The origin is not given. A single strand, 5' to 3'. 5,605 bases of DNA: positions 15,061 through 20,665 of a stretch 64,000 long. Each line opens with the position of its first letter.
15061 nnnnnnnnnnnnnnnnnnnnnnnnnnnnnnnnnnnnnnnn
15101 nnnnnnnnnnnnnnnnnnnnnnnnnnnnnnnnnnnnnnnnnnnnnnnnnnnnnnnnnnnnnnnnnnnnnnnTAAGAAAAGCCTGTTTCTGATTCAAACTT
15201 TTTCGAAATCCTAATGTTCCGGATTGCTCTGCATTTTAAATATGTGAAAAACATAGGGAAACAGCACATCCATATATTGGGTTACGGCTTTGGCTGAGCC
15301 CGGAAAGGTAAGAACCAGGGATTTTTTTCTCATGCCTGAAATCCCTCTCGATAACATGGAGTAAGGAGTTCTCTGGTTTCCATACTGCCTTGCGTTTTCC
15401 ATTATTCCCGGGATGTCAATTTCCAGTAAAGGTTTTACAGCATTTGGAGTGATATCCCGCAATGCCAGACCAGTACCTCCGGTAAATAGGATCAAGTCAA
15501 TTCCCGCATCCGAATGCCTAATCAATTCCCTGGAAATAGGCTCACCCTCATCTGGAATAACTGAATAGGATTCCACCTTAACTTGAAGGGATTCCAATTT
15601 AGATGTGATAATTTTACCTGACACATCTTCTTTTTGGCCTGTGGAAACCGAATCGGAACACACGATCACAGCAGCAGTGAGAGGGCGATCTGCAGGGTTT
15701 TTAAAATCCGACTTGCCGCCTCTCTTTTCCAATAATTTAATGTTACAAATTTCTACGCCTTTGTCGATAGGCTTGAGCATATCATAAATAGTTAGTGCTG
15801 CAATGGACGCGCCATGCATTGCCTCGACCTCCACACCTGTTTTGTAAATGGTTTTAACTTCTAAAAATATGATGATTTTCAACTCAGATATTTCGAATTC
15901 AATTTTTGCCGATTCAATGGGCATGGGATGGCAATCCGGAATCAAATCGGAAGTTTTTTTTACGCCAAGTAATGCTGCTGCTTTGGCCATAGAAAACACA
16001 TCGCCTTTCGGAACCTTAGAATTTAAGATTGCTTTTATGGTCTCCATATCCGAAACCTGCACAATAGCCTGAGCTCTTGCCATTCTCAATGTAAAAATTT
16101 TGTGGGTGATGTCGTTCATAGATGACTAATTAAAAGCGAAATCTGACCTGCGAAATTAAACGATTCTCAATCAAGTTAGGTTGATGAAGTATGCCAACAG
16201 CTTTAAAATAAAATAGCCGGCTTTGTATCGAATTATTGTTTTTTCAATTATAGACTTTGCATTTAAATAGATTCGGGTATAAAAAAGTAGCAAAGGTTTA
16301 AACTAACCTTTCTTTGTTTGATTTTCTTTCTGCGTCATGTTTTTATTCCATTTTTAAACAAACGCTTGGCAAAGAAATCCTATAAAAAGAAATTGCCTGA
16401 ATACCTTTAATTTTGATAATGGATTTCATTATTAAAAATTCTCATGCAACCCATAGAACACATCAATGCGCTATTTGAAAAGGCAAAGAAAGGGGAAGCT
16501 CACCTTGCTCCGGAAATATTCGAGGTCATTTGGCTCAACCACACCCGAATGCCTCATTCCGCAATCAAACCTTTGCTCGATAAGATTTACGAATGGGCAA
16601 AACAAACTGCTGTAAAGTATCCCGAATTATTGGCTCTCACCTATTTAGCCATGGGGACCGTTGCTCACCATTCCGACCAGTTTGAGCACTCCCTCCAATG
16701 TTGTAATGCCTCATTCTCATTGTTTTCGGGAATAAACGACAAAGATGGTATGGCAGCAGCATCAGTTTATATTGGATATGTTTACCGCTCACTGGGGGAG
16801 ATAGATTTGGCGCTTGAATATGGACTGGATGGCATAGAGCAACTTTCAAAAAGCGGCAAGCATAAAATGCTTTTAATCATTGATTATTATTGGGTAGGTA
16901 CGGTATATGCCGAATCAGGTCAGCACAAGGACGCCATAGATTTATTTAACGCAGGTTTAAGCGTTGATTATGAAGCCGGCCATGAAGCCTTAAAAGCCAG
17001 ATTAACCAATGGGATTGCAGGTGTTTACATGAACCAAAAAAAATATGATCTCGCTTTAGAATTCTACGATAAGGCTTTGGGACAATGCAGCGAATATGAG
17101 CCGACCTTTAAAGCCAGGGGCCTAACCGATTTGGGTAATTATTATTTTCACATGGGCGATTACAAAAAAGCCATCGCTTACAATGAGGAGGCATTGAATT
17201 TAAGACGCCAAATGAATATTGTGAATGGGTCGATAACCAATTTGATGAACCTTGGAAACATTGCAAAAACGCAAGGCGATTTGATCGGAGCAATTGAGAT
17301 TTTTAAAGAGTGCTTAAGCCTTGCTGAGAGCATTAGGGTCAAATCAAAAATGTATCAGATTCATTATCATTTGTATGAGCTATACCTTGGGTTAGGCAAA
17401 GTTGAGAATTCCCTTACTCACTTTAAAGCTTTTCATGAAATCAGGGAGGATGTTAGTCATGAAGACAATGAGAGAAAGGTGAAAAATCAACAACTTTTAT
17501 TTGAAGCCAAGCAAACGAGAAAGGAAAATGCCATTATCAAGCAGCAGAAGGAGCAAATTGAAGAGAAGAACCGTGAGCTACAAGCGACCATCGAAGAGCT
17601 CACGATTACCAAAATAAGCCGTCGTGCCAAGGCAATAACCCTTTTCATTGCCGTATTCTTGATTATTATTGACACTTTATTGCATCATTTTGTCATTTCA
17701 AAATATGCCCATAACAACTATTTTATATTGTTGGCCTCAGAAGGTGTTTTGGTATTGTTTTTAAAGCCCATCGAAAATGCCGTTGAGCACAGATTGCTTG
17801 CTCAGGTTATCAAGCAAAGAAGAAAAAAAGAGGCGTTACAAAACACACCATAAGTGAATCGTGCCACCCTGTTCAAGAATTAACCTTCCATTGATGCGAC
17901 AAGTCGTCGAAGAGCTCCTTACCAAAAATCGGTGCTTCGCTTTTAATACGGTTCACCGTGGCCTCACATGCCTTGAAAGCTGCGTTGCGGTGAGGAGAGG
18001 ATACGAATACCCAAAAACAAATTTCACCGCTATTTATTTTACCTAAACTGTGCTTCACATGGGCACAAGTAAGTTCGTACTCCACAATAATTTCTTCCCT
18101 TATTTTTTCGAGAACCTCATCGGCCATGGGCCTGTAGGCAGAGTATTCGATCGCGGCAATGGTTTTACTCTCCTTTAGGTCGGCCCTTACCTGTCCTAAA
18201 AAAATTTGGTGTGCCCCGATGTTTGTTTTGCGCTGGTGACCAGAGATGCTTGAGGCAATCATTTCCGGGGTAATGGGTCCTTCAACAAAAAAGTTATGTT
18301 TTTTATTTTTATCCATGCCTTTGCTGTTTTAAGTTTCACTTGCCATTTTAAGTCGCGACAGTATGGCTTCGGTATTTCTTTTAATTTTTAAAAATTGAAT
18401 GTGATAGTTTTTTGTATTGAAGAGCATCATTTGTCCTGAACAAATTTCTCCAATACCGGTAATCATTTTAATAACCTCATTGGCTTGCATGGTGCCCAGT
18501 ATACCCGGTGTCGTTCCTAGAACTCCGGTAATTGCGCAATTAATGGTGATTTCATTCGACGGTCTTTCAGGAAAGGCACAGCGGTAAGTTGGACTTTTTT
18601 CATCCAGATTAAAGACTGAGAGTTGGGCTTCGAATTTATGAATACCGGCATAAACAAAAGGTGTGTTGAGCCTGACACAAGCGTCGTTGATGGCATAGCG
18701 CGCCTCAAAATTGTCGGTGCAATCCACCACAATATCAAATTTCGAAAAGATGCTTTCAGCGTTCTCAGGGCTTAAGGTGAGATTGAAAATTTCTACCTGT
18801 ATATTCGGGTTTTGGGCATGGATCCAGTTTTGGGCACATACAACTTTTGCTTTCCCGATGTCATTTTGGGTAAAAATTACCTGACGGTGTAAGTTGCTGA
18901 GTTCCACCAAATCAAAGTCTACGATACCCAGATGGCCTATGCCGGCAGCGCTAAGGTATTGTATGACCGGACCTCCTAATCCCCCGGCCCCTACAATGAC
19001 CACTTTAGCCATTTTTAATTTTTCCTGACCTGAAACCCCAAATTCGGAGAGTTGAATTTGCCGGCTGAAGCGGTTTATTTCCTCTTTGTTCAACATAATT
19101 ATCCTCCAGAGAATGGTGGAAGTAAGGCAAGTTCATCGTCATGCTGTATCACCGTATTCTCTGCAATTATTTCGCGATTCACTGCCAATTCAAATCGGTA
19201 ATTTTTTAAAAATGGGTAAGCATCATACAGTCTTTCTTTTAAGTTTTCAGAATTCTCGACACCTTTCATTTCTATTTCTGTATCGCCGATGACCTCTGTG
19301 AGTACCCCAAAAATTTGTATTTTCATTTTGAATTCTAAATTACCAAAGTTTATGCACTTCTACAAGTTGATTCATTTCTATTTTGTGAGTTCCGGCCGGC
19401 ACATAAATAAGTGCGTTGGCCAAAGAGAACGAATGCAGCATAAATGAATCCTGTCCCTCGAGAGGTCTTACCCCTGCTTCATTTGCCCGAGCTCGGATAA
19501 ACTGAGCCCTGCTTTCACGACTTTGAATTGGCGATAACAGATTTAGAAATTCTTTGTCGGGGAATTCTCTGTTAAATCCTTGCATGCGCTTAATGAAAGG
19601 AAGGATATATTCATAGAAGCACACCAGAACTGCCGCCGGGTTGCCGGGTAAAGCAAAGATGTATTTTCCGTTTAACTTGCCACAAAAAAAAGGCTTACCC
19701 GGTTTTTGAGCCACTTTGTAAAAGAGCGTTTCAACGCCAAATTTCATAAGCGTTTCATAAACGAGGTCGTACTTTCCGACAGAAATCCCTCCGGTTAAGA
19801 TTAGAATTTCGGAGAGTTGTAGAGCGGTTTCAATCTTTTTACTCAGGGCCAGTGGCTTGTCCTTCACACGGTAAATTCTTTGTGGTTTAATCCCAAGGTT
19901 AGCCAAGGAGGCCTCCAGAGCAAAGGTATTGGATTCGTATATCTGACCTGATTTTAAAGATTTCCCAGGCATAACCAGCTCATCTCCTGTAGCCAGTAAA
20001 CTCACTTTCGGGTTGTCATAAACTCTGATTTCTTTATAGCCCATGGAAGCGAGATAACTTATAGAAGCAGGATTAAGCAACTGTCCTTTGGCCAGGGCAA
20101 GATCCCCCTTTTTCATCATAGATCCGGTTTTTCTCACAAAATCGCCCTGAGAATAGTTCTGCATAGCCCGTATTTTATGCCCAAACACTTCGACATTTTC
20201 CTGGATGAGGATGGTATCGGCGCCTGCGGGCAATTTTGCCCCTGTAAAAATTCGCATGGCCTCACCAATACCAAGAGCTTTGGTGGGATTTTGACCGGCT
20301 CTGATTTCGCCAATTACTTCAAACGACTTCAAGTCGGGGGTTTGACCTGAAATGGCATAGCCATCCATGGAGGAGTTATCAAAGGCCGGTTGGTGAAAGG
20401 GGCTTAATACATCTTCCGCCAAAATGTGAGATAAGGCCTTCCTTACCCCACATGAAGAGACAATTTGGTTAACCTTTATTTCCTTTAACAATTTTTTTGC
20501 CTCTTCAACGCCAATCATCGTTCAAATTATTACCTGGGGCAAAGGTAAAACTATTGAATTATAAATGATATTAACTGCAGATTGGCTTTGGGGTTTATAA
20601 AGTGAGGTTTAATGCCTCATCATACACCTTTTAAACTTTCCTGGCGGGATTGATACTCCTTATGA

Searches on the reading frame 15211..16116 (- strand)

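Call 55: search_protein_families(library=pfam, proteins=[window:15211-16116:-], max_evalue=0.001)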
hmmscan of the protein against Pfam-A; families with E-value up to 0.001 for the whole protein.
window:15211-16116:- (301 aa): 2 families
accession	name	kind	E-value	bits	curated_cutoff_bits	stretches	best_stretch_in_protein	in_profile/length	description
PF01967.27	MoaC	-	1.8e-43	148.3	27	1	2-134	3-136/136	MoaC family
PF00994.29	MoCF_biosynth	-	3.3e-26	92.2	26.6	1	149-289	1-142/144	Probable molybdopterin binding domain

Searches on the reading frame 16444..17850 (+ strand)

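Call 55: search_protein_families(library=pfam, proteins=[window:16444-17850:+], max_evalue=0.001)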
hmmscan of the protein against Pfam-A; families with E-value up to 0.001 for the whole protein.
window:16444-17850:+ (469 aa): 12 families
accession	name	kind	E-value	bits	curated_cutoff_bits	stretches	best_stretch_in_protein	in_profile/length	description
PF13424.12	TPR_12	-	5.8e-29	100.5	30.1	3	185-256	3-77/77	Tetratricopeptide repeat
PF00515.34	TPR_1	-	4.3e-24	83.7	27.8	2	224-254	1-31/34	Tetratricopeptide repeat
PF07719.23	TPR_2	-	1.9e-19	68.5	27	1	224-254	1-31/34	Tetratricopeptide repeat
PF13181.12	TPR_8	-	4.5e-18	64.2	25.7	0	225-256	2-33/34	Tetratricopeptide repeat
PF13374.12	TPR_10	-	2.4e-14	53.2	27.5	1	227-256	5-34/42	Tetratricopeptide repeat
PF17874.7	TPR_MalT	-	3.9e-12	46.5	45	1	194-337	10-155/336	MalT-like TPR region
PF13428.12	TPR_14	-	2.3e-10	40.5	23.5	0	148-175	4-31/44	Tetratricopeptide repeat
PF13432.12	TPR_16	-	1.5e-09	38.5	32.7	1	152-216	4-62/65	Tetratricopeptide repeat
PF13176.12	TPR_7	-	1.5e-07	31.4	27.9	0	230-257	5-32/36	Tetratricopeptide repeat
PF14559.12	TPR_19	-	7.7e-07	29.8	25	0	156-212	2-52/68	Tetratricopeptide repeat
PF13174.12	TPR_6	-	2.1e-06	28.4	26.3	0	148-169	3-24/33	Tetratricopeptide repeat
PF12895.13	ANAPC3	-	0.0004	21.1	27.2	0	197-253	1-51/82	Anaphase-promoting complex, cyclosome, subunit 3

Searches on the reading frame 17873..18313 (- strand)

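Call 55: search_protein_families(library=pfam, proteins=[window:17873-18313:-], max_evalue=0.001)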
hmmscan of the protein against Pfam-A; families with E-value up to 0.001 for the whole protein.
window:17873-18313:- (146 aa): 1 family
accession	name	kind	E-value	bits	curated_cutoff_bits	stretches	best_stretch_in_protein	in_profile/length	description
PF02391.22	MoaE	-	4.5e-27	94.9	23.4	1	23-126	11-114/114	MoaE protein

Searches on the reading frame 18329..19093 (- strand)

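Call 55: search_protein_families(library=pfam, proteins=[window:18329-19093:-], max_evalue=0.001)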
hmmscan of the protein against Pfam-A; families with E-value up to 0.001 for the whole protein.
window:18329-19093:- (254 aa): 2 families
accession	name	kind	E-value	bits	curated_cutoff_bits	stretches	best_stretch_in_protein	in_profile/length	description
PF00899.27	ThiF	-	7.7e-80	267.9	28.1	1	9-241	1-234/238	ThiF family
PF03435.24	Sacchrp_dh_NADP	-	7.6e-05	23.5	25.1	1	31-151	1-100/129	Saccharopine dehydrogenase NADP binding domain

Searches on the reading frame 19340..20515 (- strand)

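Call 55: search_protein_families(library=pfam, proteins=[window:19340-20515:-], max_evalue=0.001)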
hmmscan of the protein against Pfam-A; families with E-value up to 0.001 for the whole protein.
window:19340-20515:- (391 aa): 3 families
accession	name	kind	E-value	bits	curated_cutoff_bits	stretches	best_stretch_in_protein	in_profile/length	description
PF03453.22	MoeA_N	-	6.1e-37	127.2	30.8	1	2-159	2-160/160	MoeA N-terminal region (domain I and II)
PF00994.29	MoCF_biosynth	-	3.3e-28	98.6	26.6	1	174-309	3-143/144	Probable molybdopterin binding domain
PF03454.20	MoeA_C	-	1e-10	42.1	22.1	1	326-390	4-72/72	MoeA C-terminal region (domain IV)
